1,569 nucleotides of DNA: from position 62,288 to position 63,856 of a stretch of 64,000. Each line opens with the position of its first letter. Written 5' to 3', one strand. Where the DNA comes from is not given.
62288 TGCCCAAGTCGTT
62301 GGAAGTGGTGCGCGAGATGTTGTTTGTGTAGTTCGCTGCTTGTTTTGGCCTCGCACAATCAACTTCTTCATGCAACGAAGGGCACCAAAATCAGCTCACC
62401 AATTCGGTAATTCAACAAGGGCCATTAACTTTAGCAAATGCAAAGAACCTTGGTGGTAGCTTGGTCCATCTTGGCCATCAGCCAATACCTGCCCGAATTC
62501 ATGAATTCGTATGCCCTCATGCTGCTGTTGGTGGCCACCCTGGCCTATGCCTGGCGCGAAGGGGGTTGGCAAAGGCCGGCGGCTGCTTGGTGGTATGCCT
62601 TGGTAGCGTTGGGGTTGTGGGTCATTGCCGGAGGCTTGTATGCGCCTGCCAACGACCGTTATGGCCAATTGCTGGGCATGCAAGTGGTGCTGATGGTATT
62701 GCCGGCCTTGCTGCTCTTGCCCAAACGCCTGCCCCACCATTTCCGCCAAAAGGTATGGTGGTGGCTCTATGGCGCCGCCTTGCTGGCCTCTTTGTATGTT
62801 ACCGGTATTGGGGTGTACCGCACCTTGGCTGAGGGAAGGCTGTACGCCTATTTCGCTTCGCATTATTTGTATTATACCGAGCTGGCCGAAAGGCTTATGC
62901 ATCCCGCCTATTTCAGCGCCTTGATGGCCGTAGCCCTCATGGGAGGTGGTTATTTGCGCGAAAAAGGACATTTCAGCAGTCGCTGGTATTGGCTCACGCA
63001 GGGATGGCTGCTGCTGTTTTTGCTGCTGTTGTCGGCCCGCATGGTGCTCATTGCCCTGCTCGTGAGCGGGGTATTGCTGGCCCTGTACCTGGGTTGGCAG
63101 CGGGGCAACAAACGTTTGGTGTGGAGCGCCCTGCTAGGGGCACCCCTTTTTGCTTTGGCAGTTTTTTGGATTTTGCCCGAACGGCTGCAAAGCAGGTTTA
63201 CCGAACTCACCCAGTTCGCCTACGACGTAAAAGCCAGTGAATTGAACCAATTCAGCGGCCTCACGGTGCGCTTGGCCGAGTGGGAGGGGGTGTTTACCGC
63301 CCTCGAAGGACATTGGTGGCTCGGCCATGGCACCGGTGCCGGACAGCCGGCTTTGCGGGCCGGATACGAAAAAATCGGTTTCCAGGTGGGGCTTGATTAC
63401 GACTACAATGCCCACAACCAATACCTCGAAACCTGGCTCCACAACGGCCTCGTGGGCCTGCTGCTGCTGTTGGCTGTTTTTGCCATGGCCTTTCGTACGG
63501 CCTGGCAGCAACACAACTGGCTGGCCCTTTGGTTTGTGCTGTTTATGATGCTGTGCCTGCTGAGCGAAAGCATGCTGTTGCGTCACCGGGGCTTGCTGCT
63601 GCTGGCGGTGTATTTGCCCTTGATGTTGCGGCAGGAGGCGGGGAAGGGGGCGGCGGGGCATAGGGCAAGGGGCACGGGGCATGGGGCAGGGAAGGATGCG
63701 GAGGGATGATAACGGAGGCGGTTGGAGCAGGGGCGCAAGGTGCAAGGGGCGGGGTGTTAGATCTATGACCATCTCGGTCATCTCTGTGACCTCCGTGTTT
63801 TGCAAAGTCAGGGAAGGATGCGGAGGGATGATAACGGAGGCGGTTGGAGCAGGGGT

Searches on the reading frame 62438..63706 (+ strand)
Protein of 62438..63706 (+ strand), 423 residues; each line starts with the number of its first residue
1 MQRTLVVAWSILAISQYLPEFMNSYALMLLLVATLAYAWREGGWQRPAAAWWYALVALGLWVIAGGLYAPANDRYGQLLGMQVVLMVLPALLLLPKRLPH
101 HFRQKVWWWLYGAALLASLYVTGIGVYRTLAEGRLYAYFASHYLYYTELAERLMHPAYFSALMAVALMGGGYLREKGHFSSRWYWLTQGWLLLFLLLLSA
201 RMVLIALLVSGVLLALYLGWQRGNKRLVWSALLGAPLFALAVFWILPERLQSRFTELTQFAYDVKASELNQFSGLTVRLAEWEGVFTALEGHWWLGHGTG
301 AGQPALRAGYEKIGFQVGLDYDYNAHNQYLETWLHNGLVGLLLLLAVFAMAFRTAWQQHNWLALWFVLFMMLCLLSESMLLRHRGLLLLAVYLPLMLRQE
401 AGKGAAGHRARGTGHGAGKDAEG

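Call 16: search_protein_families(library=pfam, proteins=[window:62438-63706:+])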
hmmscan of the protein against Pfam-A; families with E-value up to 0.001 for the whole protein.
window:62438-63706:+ (423 aa): 1 family
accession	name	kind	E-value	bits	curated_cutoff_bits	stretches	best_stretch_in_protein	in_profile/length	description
PF04932.20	Wzy_C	-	1.1e-17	64.7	31.7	1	190-345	5-149/149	O-Antigen ligase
